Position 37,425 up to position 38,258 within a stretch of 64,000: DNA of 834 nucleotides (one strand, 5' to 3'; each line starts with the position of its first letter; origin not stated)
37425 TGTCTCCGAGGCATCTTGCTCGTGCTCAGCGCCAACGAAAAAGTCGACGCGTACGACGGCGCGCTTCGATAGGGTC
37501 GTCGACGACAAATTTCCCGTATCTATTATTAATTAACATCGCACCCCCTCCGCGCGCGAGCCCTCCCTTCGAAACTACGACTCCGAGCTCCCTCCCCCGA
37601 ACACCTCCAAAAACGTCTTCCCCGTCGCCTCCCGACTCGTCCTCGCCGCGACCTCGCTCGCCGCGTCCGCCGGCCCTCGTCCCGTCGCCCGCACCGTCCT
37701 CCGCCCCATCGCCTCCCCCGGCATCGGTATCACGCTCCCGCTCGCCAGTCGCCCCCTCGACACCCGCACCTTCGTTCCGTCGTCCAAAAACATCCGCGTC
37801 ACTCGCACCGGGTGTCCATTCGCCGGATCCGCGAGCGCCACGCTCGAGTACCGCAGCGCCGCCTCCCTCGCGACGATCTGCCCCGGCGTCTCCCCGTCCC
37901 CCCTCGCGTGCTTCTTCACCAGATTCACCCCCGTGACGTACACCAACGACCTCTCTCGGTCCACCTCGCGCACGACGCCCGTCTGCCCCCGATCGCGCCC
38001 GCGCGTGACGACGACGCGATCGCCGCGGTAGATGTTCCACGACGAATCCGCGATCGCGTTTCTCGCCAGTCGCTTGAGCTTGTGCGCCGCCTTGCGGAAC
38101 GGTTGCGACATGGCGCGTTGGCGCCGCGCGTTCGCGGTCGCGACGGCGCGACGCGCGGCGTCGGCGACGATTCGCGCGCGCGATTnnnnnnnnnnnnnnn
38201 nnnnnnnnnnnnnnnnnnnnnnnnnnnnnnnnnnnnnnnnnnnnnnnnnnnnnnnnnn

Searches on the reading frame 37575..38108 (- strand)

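Call 48: search_protein_families(library=pfam, proteins=[window:37575-38108:-], max_evalue=0.01)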
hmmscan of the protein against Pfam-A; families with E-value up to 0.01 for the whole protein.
window:37575-38108:- (177 aa): 2 families
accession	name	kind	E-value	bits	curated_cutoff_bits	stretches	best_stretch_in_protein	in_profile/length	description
PF17136.10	ribosomal_L24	-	1.3e-14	54.7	27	1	61-118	1-59/65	Ribosomal proteins 50S L24/mitochondrial 39S L24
PF00467.35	KOW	-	2.2e-08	34.1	22.3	1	28-58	1-31/32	KOW motif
